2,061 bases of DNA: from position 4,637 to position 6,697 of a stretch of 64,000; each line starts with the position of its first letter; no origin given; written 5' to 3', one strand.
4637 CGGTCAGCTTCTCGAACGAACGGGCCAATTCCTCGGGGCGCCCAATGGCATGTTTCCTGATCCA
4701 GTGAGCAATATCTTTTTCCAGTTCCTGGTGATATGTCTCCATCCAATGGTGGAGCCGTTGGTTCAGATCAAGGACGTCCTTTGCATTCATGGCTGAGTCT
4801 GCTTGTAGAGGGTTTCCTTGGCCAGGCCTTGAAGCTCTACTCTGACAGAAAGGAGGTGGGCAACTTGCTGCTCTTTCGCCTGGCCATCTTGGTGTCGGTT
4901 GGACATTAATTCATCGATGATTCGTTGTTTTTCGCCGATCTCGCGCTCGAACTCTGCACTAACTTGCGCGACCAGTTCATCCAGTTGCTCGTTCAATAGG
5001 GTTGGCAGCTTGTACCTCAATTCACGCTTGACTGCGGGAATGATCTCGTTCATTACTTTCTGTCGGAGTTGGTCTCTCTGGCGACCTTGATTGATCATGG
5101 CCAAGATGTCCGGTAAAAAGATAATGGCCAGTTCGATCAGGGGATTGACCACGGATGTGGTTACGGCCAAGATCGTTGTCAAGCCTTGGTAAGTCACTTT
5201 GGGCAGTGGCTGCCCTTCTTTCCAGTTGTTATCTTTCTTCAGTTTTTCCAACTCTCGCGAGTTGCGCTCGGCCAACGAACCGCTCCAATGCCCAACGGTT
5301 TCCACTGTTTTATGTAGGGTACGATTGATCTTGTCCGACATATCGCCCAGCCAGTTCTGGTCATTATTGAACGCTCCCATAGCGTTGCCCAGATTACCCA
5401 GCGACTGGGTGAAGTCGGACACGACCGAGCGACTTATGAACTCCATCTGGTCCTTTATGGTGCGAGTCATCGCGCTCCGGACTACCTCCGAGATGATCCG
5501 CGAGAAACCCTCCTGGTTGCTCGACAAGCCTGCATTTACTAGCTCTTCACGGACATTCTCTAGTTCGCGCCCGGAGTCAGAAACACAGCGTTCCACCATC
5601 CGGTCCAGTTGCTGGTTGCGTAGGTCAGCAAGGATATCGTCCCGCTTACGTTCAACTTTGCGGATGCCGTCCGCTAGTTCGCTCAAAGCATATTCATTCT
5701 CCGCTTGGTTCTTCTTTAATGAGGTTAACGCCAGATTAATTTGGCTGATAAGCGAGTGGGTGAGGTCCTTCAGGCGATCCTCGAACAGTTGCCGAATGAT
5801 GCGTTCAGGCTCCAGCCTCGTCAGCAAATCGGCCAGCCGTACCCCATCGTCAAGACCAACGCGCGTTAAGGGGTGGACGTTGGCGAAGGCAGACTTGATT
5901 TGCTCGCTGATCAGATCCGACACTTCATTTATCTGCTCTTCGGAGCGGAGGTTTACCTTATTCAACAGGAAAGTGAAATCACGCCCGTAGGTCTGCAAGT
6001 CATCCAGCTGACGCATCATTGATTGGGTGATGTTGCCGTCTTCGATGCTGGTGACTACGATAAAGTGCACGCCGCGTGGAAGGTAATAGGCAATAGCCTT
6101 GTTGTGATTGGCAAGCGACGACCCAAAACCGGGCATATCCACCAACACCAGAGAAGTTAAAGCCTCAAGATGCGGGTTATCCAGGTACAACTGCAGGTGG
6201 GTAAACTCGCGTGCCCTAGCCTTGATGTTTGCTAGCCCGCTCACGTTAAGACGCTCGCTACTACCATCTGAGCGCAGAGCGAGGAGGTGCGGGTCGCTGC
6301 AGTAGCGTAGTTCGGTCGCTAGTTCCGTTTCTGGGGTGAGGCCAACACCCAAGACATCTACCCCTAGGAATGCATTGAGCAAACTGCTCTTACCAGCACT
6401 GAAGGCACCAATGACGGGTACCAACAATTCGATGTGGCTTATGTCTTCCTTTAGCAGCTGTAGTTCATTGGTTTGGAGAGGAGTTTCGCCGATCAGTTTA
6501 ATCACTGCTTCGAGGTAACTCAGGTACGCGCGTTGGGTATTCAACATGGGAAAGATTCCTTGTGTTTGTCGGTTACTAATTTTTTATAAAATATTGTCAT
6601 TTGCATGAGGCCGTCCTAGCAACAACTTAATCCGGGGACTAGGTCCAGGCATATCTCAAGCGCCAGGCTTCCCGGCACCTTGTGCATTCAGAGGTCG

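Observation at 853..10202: Candidate undescribed WYL-regulated defence/membrane-remodelling module: NERD-helicase, TM peptide, WYL, Zn-ribbon and three dynamins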

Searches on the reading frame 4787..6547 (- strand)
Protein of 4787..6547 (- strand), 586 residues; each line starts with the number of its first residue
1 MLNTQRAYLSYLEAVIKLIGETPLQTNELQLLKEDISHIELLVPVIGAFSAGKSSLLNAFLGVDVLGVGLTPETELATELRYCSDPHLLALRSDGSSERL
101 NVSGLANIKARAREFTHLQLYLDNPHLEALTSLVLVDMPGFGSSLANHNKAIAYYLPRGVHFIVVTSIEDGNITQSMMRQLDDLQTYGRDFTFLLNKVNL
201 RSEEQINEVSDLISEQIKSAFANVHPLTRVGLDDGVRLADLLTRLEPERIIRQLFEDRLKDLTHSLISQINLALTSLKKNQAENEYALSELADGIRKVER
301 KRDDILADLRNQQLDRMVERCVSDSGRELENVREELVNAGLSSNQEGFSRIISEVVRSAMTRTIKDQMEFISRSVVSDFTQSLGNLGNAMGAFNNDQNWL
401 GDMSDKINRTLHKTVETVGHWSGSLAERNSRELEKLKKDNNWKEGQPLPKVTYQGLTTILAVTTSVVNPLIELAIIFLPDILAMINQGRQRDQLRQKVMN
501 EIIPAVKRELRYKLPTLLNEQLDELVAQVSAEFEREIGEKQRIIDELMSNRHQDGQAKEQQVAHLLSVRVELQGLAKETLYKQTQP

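Call 6: search_protein_families(library=pfam, proteins=[window:4787-6547:-], max_evalue=0.01)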
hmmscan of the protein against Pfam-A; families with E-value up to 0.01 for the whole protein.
window:4787-6547:- (586 aa): 2 families
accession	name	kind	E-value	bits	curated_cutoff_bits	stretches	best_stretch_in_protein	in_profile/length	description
PF00350.29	Dynamin_N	-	1.1e-15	58.5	27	1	45-193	3-162/168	Dynamin family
PF01926.29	MMR_HSR1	-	0.00099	19.6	21.9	0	45-154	4-75/113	50S ribosome-binding GTPase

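Call 7: search_protein_families(library=padloc, proteins=[window:4787-6547:-], max_evalue=0.01)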
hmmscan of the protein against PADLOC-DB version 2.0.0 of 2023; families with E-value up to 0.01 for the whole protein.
window:4787-6547:- (586 aa): 3 families
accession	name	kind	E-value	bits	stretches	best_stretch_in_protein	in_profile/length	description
PDLC03839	LeoA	-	1e-12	45.9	2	245-552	293-531/559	-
PDLC03842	LeoB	-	0.0022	14.9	1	174-390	217-431/568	-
PDLC03840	LeoA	-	0.0026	14.8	0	29-62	42-75/577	-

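Call 8: search_protein_families(library=ncbifam, proteins=[window:4787-6547:-], max_evalue=0.01)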
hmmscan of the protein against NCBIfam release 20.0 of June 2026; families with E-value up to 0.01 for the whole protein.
window:4787-6547:- (586 aa): 6 families
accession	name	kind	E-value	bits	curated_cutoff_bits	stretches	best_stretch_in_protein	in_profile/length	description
NF000908.1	PRK00089.1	equivalog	9.3e-06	25.1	237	0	43-73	6-36/291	GTPase Era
NF007368.0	PRK09866.1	equivalog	6.6e-05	21.4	1146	1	34-82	63-111/742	clamp-binding protein CrfC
TIGR02729.1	Obg_CgtA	equivalog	0.00028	20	280.25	1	73-234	147-319/329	Obg family GTPase CgtA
TIGR03598.1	GTPase_YsxC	equivalog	0.0027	17.4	124.45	0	132-220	65-161/186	ribosome biogenesis GTP-binding protein YihA/YsxC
TIGR00231.1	small_GTP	domain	0.0039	17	42.5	0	43-206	6-128/164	GTP-binding protein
NF052648.1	DynmDynABac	equivalog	0.0046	14.8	1600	1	40-74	610-644/1187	dynamin GTPase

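Call 24: search_solved_structures(query=window:4787-6547:-, max_evalue=1)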
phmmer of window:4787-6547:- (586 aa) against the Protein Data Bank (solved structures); distinct sequences matched with E-value up to 1: 6.
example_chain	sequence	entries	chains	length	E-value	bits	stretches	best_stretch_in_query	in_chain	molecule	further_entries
5owv_C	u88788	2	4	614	2.2e-10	43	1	41-211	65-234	GTP-binding protein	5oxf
5owv_A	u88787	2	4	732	0.00034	22.6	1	27-279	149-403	GTP-binding protein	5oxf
6j72_A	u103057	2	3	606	0.00071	21.5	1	28-166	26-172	Isoniazid inducible gene protein IniA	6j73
2j68_A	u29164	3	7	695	0.0012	20.8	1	43-98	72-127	BACTERIAL DYNAMIN-LIKE PROTEIN | DYNAMIN FAMILY PROTEIN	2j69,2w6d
6q20_A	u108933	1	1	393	0.47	12.2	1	367-443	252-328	Neuraminidase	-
5v4f_A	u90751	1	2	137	0.98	11.2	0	4-68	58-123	Putative translational inhibitor protein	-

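Call 39: search_protein_families(library=padloc, proteins=[L110:13639-15249:+, L110:15306-15887:+, L110:15898-16893:+, L112:7331-9517:+, L112:9514-11478:+, L112:11522-12340:+, L111:7231-7428:+], max_evalue=0.01)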
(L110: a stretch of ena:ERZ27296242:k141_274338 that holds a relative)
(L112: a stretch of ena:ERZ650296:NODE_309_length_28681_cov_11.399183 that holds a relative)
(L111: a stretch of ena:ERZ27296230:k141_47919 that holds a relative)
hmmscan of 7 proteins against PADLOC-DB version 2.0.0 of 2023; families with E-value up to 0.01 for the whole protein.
L110:13639-15249:+ (536 aa): 2 families
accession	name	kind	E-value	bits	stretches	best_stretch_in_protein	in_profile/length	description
PDLC04409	PDC-M09B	-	1.1e-13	48.6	1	74-434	37-392/480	-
PDLC04408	PDC-M09B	-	1.5e-08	31.6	1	86-461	53-425/486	-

L110:15306-15887:+ (193 aa): 0 families

L110:15898-16893:+ (331 aa): 2 families
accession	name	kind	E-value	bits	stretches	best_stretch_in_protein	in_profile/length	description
PDLC04407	PDC-M09A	-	2.5e-28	97.4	1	37-293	8-265/282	-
PDLC04406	PDC-M09A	-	8.3e-26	89.2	1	113-308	128-323/330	-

L112:7331-9517:+ (728 aa): 0 families

L112:9514-11478:+ (654 aa): 3 families
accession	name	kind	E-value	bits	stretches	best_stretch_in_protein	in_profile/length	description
PDLC03841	LeoBC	-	1.7e-05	22.2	0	32-73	51-94/601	-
PDLC03839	LeoA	-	0.00096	16.3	0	40-78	41-79/559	-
PDLC04140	mad8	-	0.0014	16.2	0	58-83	29-54/314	mads_8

L112:11522-12340:+ (272 aa): 5 families
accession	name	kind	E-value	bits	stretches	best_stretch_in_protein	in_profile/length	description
PDLC00648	ZorA3|ZorA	-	8.1e-08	29.4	1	4-238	251-484/692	MotA/ExbB/TolQ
PDLC00647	ZorA3|ZorA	-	2.8e-06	24.1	1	5-235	280-489/780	MotA/ExbB/TolQ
PDLC03865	LmuB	-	2.2e-05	20.9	1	13-240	521-750/1007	-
PDLC02414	Aga_SIR2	-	0.0014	16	1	50-163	12-113/313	-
PDLC04897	PDC-S06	-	0.0015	15.2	0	32-147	273-392/727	-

L111:7231-7428:+ (65 aa): 0 families

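Call 40: search_protein_families(library=pfam, proteins=[L110:13639-15249:+, L110:15306-15887:+, L110:15898-16893:+, L112:7331-9517:+, L112:9514-11478:+, L112:11522-12340:+, L111:7231-7428:+], max_evalue=0.05)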
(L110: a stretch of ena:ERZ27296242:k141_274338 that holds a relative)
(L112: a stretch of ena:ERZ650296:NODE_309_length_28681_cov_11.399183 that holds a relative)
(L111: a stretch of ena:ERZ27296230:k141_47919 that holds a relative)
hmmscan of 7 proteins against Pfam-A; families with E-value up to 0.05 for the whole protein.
L110:13639-15249:+ (536 aa): 1 family
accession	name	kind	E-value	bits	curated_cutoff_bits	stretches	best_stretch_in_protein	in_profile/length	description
PF22554.1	Chap-C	-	0.025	15.7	27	1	203-244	42-83/91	TY-Chap C-terminal domain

L110:15306-15887:+ (193 aa): 0 families

L110:15898-16893:+ (331 aa): 2 families
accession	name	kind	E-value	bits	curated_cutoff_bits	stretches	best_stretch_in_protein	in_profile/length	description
PF23854.1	DUF7217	-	0.028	14.6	29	0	207-271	123-188/238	Domain of unknown function (DUF7217)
PF01972.22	SDH_protease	-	0.04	13.4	31.3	0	25-68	169-213/286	ClpP-like SDH-type serine proteinase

L112:7331-9517:+ (728 aa): 7 families
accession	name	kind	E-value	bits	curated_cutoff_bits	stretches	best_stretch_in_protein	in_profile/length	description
PF02492.25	cobW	-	0.006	16.6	20.7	0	53-72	3-22/180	CobW/HypB/UreG, nucleotide-binding domain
PF00005.33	ABC_tran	-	0.015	16.3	25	1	51-78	12-39/137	ABC transporter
PF05729.18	NACHT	-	0.019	15.2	26.7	0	129-179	53-113/167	NACHT domain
PF13401.12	AAA_22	-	0.032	15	27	0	50-90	5-33/130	AAA domain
PF13191.12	AAA_16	-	0.033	15.1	32.6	1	47-224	21-167/167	AAA ATPase domain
PF13238.12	AAA_18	-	0.046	14.6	29.4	0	54-123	2-79/128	AAA domain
PF03193.22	RsgA_GTPase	-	0.047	13.9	30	0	181-240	16-75/174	RsgA GTPase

L112:9514-11478:+ (654 aa): 3 families
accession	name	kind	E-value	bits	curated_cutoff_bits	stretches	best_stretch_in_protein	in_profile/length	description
PF00350.29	Dynamin_N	-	3.5e-05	24.3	27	1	59-210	1-135/168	Dynamin family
PF17675.6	APG6_N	-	0.00025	21.9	45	1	533-604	45-116/132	Apg6 coiled-coil region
PF01926.29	MMR_HSR1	-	0.044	14.3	21.9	0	59-78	2-21/113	50S ribosome-binding GTPase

L112:11522-12340:+ (272 aa): 11 families
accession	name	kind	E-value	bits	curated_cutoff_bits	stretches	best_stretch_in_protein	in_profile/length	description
PF06009.19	Laminin_II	-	3.2e-05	24.4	33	0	5-69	34-96/138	Laminin Domain II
PF15372.11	DUF4600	-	0.00072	20.3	27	1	41-106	17-82/128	Domain of unknown function (DUF4600)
PF08663.15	HalX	-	0.0016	19.3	23.2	0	17-55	21-59/68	HalX domain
PF00804.31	Syntaxin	-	0.0028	17.9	26.7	1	34-130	5-95/157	Syntaxin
PF04513.17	Baculo_PEP_C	-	0.0065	17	38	0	92-141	31-80/140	Baculovirus polyhedron envelope protein, PEP, C terminus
PF14362.11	DUF4407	-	0.0081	15.9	31.3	0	4-184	111-232/297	Domain of unknown function (DUF4407)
PF20379.3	DUF6674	-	0.012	15.6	28.5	1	14-115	5-100/251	Family of unknown function (DUF6674)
PF06103.16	DUF948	-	0.017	15.7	37.2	0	24-69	19-64/89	Bacterial protein of unknown function (DUF948)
PF01544.23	CorA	-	0.031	14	27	1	67-178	104-220/292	CorA-like Mg2+ transporter protein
PF11068.13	YlqD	-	0.034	14.9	27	0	74-144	13-83/131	YlqD protein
PF02108.21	FliH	-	0.042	14.2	24.1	1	84-131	5-52/128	Flagellar assembly protein FliH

L111:7231-7428:+ (65 aa): 0 families

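Call 84: search_solved_structures(query=A5, max_evalue=0.1)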
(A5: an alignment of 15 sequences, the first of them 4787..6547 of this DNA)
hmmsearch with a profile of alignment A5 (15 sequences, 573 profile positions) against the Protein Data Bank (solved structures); distinct sequences matched with E-value up to 0.1: 50.
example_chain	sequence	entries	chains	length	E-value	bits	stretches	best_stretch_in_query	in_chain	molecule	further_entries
5owv_C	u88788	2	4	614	4.4e-13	52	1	20-145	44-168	GTP-binding protein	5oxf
2j68_A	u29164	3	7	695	8.3e-11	44.5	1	30-98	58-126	BACTERIAL DYNAMIN-LIKE PROTEIN | DYNAMIN FAMILY PROTEIN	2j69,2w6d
5owv_A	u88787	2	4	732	1.5e-07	33.8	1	23-87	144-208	GTP-binding protein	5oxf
5go4_A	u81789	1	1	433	0.00011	24.3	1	22-145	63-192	Mitofusin-1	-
5goe_A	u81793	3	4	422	0.00013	24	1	22-145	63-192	Mitofusin-1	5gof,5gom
6jfk_A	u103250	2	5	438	0.00017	23.6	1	28-111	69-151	Mitofusin-2,cDNA FLJ57997, highly similar to Transmembrane GTPase MFN2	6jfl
5gnt_A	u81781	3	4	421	0.0002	23.4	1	22-145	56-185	Mitofusin-1 | Mitofusin-1,Mitofusin-1 fusion protein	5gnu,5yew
7vcf_G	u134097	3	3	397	0.00044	22.3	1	31-79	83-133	Toc34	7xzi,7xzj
6j72_A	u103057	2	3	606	0.00048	22.2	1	24-101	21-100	Isoniazid inducible gene protein IniA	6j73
9em9_A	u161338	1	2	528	0.00079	21.4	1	45-68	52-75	Slr0869 protein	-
6jfm_A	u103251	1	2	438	0.00082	21.4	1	28-111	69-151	Mitofusin-2,Mitofusin-2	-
6jsj_A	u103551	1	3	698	0.00096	21.2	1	44-112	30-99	Dynamin-like GTPase MGM1, mitochondrial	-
5yew_A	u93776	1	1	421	0.0011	21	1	22-76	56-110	Mitofusin-1,Mitofusin-1 fusion protein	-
6s9a_A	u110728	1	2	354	0.0023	19.9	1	44-70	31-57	Dynamin-1,Dynamin-1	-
2aka_B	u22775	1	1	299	0.0023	19.9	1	44-70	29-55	Dynamin-1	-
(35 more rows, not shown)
